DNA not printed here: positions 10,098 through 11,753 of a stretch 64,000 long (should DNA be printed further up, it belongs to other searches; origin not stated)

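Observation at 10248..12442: Minimal diverged family-A polymerase-like gene coupled to a truncated UDP-glucose dehydrogenase-like gene, alongside a complete PolB replicase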

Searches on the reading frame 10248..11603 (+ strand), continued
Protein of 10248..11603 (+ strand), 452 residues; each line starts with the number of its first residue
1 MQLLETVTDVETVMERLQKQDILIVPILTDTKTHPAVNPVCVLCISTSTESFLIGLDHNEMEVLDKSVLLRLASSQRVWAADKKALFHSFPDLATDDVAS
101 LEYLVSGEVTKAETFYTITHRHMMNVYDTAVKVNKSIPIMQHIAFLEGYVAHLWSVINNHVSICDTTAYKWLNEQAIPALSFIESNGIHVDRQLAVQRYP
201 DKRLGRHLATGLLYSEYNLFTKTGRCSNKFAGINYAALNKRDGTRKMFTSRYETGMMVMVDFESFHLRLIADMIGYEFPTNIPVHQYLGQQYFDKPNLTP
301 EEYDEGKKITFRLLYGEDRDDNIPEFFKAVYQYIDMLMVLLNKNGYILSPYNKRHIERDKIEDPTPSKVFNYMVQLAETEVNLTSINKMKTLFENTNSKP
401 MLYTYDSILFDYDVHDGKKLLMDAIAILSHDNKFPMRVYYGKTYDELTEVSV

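Call 72: fold_search(model_id=the predicted structure, library=viral)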
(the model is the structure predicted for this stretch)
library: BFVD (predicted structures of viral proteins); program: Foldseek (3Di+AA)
matches with E <= 10: 599; with E <= 0.001: 141
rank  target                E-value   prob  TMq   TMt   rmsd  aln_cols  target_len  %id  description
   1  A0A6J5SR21            1.7e-18  1.00  0.75  0.41   6.8       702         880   13  Bifunctional 3'-5' exonuclease/DNA polymerase [uncultured Caudovirales phage]
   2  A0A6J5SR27            2.2e-18  1.00  0.76  0.47   6.6       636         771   13  PolA DNA polymerase I - 3'-5' exonuclease and polymerase domains [uncultured Caudovirales phage]
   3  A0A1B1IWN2            1.1e-17  1.00  0.73  0.49   8.4       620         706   13  (no name in the UniProt tables at hand)
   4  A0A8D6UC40            1.3e-17  1.00  0.75  0.36  10.2       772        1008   11  A-family DNA polymerase [Enterococcus phage Porthos]
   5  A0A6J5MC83            5.6e-17  1.00  0.65  0.45  11.2       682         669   12  PolA DNA polymerase I - 3'-5' exonuclease and polymerase domains [uncultured Caudovirales phage]
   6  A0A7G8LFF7            7.2e-17  1.00  0.69  0.48   9.1       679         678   12  (no name in the UniProt tables at hand)
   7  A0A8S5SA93            2.0e-16  1.00  0.73  0.55   6.5       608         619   11  DNA polymerase [Myoviridae sp. ctByu2]
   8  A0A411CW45            1.2e-15  1.00  0.66  0.43  10.2       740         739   12  (no name in the UniProt tables at hand)
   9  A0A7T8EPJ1            1.6e-15  1.00  0.68  0.32   8.6       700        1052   11  DNA polymerase [Erwinia phage pEa_SNUABM_5]
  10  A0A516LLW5            2.9e-15  1.00  0.71  0.55   9.4       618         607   14  (no name in the UniProt tables at hand)
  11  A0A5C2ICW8            3.6e-15  1.00  0.72  0.40   6.8       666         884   12  DNA polymerase I [Vibrio phage vB_VpaS_HCMJ]
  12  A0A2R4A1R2            5.4e-15  1.00  0.71  0.38   9.0       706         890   11  (no name in the UniProt tables at hand)
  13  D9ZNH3                7.0e-15  1.00  0.65  0.42   9.1       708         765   11  (no name in the UniProt tables at hand)
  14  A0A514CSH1            9.1e-15  1.00  0.65  0.31   9.0       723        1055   11  DNA polymerase [Achromobacter phage Motura]
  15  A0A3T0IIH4            1.1e-14  1.00  0.69  0.38  10.0       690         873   12  DNA polymerase [Vibrio virus vB_VspP_SBP1]
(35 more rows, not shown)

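Call 73: find_related_loci(query=A1, collection=viral_contigs, flank=8000)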
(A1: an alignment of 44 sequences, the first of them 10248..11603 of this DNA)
Query A1 (452 aa) in viral_contigs; peptide patterns used: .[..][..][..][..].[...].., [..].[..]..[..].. (x = any residue, [..] = any of these).
599 stretches matched a pattern (row limit reached: there are more); 594 encode a relative of the query (tblastn E <= 1e-3); the best 80 are kept; 80 distinct loci.
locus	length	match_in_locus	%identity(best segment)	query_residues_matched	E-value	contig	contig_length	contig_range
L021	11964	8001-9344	41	1-451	1e-111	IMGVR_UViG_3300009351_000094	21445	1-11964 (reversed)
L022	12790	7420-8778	38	1-452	5e-98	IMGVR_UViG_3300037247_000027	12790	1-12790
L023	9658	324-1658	34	1-451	2e-80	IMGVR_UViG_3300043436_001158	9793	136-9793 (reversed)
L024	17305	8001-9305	34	3-452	3e-79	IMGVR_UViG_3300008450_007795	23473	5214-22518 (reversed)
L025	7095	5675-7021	33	3-452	4e-79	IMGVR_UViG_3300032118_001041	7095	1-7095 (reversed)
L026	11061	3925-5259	33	1-451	8e-79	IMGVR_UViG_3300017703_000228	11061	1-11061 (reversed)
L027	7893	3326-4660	33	1-451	8e-79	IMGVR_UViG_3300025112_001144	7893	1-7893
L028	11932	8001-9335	34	1-451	1e-78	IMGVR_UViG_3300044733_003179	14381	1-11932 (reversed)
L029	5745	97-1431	33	1-451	3e-77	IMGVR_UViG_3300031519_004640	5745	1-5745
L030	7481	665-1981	35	3-452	4e-77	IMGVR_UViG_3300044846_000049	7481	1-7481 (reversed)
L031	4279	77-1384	34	3-449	2e-76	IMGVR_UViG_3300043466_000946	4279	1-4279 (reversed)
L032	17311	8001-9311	34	1-452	8e-76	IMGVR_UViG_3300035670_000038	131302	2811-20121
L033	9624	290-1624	33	1-451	7e-76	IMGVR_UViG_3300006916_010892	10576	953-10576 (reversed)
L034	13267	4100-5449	33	1-452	2e-75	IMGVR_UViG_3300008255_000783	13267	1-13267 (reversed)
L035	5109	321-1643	33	1-452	6e-75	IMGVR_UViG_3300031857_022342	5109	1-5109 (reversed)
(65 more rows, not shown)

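Call 84: search_dna_similar(query=window:10248-11603:+, collection=phages, mode=protein, max_evalue=10, max_rows=40)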
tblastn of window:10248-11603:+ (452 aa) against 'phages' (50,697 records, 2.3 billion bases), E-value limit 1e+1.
Records with a match: 137; places in all: 137; records where one place covers at least 80% of the query: 6.
Best place of each record, by identity: <60% 137.
By first word of the organism name: Microbacterium 54; Bacillus 48; Maribacter 8; Staphylococcus 7; Mycobacterium 6; Flavobacterium 4; Xanthomonas 2; Lactobacillus 2; uncultured 1; Microcystis 1; and 4 more.
By host as written in the record: Microbacterium foliorum NRRL B-24224 SEA 30; Microbacterium foliorum NRRL B-24224 20; Bacillus cereus 8; Maribacter forsetii DSM18668 8; - 7; Flavobacterium sp. LMO8 4; Bacillus thuringiensis subsp. Kurstaki 4; Bacillus thuringiensis subsp. kurstaki ATCC 33679 3; and 37 more.
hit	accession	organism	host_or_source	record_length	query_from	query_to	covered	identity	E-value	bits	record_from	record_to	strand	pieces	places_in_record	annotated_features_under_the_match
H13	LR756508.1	uncultured phage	metagenomic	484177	3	451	99%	30.2%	4e-51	191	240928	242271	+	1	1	record has no annotation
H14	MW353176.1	Flavobacterium phage vB_FspM_immuto_3-5A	Flavobacterium sp. LMO8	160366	50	441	87%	27.6%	2e-35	145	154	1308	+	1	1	DNA polymerase family A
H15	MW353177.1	Flavobacterium phage vB_FspM_immuto_13-6C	Flavobacterium sp. LMO8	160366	50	441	87%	27.6%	2e-35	145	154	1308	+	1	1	DNA polymerase family A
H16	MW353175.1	Flavobacterium phage vB_FspM_immuto_2-6A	Flavobacterium sp. LMO8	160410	50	441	87%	27.6%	2e-35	145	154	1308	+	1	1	DNA polymerase family A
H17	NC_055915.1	Flavobacterium phage vB_FspM_immuto_2-6A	Flavobacterium sp. LMO8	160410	50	441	87%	27.6%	2e-35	145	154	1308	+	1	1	DNA polymerase family A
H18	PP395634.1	Microcystis phage Mel-JY01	Microcystis elabens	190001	23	411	86%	26.5%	2e-24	112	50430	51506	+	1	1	hypothetical protein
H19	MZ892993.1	Pelagibacter phage HTVC033P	Candidatus Pelagibacter sp. HTCC1062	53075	211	425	48%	26.6%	5e-1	39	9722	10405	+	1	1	DNA polymerase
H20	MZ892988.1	Roseobacter phage CRP-212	Rhodobacteraceae bacterium FZCC0040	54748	210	452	54%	22.5%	4e-1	39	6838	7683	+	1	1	DNA polymerase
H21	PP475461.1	Xanthomonas phage phiXF1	Xanthomonas campestris pv. campestris ...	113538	193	428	52%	22.1%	4e-2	42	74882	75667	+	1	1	DNA polymerase I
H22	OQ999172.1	Listeria phage LIS04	Listeria innocua ATCC 51742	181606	221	435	48%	23.2%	9e-3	45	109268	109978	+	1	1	DNA polymerase A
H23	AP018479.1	Mycobacterium phage GS4E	-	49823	219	389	38%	23.7%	4e+0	36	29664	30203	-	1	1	putative DNA polymerase I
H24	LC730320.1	Mycobacterium phage GS4E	Mycobacterium smegmatis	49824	219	389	38%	23.7%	4e+0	36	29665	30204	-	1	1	record has no annotation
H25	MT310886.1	Mycobacterium phage AN3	Mycobacterium smegmatis mc#155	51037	219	389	38%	23.7%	4e+0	36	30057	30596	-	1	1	45: DNA polymerase I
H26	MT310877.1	Mycobacterium phage VA6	Mycobacterium smegmatis mc#155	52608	219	389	38%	23.7%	4e+0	36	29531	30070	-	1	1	43: DNA polymerase I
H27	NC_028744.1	Mycobacterium phage LadyBird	Mycobacterium smegmatis mc2 155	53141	219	389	38%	23.7%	5e+0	36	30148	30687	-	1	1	DNA polymerase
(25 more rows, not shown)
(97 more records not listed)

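Call 89: find_related_loci(query=A1, collection=genome_contigs, flank=5000)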
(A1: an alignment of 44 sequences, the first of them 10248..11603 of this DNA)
Query A1 (452 aa) in genome_contigs; peptide patterns used: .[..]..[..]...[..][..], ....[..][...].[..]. (x = any residue, [..] = any of these).
36 stretches matched a pattern; 11 encode a relative of the query (tblastn E <= 1e-3); 11 distinct loci.
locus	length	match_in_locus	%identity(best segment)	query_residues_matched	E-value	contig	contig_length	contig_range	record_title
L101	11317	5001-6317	33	2-451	3e-75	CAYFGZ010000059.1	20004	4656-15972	MAG TPA_asm: uncultured Nisaea sp. isolate ERP001736_co3_359 genome assembly, contig: NODE_1146_length_20004_cov_5.15118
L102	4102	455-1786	33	1-451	7e-71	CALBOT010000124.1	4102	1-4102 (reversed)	MAG TPA_asm: uncultured Candidatus Nitrosopelagicus sp. isolate ERR599160_bin.173_CONCOCT_v1.1_MAG genome assembly, cont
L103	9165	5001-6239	29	1-451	4e-62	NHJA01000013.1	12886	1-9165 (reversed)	MAG: Candidatus Pelagibacter sp. TMED203 101272, whole genome shotgun sequence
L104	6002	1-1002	34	92-450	1e-58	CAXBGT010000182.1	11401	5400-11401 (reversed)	MAG TPA_asm: uncultured Saprospirales bacterium isolate ERR2762165_binner13_Refined_22 genome assembly, contig: ERZ34222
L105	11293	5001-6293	31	10-452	1e-51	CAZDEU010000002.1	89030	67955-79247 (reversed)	MAG TPA_asm: uncultured Bacteroidales bacterium isolate SRP263991_co4_156 genome assembly, contig: NODE_154_length_89030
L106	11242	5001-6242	29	3-445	3e-49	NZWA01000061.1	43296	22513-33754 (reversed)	MAG: Flavobacteriales bacterium isolate NAT55 34621, whole genome shotgun sequence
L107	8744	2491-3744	29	3-445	2e-45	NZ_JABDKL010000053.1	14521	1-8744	MAG: Winogradskyella sp. isolate SS_bin_48 k127_503670, whole genome shotgun sequence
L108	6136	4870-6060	28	3-425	4e-42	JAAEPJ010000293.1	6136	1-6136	MAG: bacterium isolate Cli_8 CliG_CONTIG1735456, whole genome shotgun sequence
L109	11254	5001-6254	34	10-447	6e-64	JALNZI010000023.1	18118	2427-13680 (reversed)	MAG: Candidatus Omnitrophota bacterium isolate SO_2017_LW1 bin 10 NODE_2395_length_18118_cov_1.660997_LW64-88_2017, whol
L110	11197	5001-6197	29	15-451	2e-61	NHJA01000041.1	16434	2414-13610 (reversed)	MAG: Candidatus Pelagibacter sp. TMED203 146092, whole genome shotgun sequence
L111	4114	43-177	44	397-441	5e-8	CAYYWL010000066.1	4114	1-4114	MAG TPA_asm: uncultured Owenweeksia sp. isolate SRP318679_co1_43 genome assembly, contig: NODE_31594_length_4114_cov_124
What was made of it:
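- Tried and rejected: All are on short MAG contigs with inconsistent taxonomy and probably represent mis-binned phage DNA (call 89).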
